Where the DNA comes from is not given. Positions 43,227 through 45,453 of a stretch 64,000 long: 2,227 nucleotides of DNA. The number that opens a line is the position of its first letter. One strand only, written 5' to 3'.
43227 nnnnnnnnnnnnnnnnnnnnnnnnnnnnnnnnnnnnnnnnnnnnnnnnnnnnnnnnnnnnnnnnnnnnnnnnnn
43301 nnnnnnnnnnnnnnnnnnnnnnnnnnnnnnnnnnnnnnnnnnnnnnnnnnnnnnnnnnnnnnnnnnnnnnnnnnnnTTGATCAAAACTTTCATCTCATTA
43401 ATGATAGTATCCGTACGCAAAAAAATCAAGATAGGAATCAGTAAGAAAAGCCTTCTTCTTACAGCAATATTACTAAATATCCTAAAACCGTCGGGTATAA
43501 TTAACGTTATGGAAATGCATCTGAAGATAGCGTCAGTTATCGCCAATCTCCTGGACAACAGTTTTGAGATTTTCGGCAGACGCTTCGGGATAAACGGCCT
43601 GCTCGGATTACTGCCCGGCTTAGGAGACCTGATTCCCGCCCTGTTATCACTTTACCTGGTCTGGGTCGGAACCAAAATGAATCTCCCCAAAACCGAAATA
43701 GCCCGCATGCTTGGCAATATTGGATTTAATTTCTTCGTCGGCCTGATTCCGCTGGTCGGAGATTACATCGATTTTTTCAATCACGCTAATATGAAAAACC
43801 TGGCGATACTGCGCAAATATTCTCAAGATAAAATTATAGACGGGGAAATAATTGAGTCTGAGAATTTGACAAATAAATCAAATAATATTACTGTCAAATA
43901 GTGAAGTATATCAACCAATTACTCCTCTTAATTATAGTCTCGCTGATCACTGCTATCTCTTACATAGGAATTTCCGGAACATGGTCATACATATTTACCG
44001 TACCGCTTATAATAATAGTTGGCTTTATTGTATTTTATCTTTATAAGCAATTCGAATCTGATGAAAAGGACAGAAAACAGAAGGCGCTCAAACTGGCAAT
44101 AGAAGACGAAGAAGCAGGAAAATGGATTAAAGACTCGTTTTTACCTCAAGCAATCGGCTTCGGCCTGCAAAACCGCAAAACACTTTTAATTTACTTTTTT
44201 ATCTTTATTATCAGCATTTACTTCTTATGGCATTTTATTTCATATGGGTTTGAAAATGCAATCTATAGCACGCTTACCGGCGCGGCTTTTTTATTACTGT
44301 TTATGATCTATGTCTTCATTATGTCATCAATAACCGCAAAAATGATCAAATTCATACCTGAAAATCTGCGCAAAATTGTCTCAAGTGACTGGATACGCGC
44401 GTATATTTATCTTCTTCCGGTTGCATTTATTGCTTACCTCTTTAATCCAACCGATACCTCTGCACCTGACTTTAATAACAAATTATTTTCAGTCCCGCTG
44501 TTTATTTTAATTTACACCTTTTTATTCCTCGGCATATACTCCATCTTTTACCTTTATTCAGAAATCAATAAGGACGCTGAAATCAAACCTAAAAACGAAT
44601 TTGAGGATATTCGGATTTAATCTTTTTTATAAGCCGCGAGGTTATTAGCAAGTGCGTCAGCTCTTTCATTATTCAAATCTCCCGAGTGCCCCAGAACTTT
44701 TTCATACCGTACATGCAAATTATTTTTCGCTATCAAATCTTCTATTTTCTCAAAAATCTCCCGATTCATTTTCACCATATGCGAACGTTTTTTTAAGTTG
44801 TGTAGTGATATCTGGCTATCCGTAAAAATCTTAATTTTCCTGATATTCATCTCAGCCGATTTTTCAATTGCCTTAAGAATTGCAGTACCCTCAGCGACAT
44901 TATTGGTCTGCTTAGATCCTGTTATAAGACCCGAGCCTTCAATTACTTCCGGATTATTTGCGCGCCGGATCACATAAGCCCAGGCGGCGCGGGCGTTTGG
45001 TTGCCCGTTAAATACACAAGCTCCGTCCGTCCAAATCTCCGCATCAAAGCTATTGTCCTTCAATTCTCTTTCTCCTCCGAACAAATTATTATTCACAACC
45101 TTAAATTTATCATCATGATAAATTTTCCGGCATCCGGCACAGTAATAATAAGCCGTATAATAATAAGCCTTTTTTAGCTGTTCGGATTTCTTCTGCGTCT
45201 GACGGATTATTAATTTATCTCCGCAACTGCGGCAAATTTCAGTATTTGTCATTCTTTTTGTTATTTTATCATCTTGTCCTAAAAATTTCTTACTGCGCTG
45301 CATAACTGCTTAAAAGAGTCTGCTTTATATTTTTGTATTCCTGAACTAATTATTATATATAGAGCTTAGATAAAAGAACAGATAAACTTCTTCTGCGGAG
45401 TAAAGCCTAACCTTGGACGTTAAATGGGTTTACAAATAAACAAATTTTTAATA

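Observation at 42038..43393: Nickel superoxide dismutase operon (sodN-sodX-methyltransferase) in a streamlined low-GC genome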

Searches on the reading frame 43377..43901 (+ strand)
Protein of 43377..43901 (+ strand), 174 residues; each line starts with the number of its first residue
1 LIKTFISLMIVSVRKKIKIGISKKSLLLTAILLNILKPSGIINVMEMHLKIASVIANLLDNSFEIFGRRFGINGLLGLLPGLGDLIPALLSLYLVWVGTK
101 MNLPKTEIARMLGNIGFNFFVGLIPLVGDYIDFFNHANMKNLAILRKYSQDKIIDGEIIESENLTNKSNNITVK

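Call 3: search_protein_families(library=pfam, proteins=[window:43377-43901:+], max_evalue=0.01)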
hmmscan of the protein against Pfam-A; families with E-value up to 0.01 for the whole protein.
window:43377-43901:+ (174 aa): 1 family
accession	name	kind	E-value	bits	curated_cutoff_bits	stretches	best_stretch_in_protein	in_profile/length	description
PF13430.11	DUF4112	-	2.9e-27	95.4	23.3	1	53-148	6-104/105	Domain of unknown function (DUF4112)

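Call 4: search_protein_families(library=ncbifam, proteins=[window:43377-43901:+], max_evalue=0.01)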
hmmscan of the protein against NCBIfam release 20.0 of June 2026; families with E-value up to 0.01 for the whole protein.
window:43377-43901:+ (174 aa): 0 families

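Call 51: search_protein_families(library=ncbifam, proteins=[window:43377-43901:+], max_evalue=0.001)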
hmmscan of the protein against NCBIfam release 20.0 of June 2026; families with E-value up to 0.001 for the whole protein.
window:43377-43901:+ (174 aa): 0 families

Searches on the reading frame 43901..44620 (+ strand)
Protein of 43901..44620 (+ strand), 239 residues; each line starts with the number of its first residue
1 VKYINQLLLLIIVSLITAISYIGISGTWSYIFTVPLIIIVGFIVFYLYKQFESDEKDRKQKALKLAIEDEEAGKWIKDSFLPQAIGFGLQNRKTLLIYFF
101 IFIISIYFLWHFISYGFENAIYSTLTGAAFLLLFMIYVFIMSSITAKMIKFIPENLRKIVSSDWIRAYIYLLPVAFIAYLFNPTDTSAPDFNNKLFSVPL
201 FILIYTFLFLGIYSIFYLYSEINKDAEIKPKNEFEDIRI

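Call 3: search_protein_families(library=pfam, proteins=[window:43901-44620:+], max_evalue=0.01)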
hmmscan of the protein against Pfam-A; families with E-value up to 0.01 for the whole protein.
window:43901-44620:+ (239 aa): 1 family
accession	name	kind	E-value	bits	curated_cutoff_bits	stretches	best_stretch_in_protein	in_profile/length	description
PF00664.28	ABC_membrane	-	0.00014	22.1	28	1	9-69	126-186/274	ABC transporter transmembrane region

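Call 51: search_protein_families(library=ncbifam, proteins=[window:43901-44620:+], max_evalue=0.001)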
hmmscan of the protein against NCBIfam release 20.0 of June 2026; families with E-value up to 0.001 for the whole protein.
window:43901-44620:+ (239 aa): 0 families

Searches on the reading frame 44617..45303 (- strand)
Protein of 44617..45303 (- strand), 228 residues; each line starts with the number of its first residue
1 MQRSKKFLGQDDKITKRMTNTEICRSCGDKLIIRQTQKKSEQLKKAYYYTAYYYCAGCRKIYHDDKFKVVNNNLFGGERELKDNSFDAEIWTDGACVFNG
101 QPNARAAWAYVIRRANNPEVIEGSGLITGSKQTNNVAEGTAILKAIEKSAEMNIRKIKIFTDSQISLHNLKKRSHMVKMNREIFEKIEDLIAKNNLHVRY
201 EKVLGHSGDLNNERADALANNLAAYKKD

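Call 3: search_protein_families(library=pfam, proteins=[window:44617-45303:-], max_evalue=0.01)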
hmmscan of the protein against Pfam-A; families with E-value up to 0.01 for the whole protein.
window:44617-45303:- (228 aa): 3 families
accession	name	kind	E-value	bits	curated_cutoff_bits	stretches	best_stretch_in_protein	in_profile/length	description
PF00075.30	RNase_H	-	6.6e-17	62.4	25.8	1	89-221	5-138/141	RNase H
PF13456.12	RVT_3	-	3.4e-08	33.9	21.6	1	93-193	3-99/123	Reverse transcriptase-like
PF04606.18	Ogr_Delta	-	0.0088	16.4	26.3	0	24-48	2-26/47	Ogr/Delta-like zinc finger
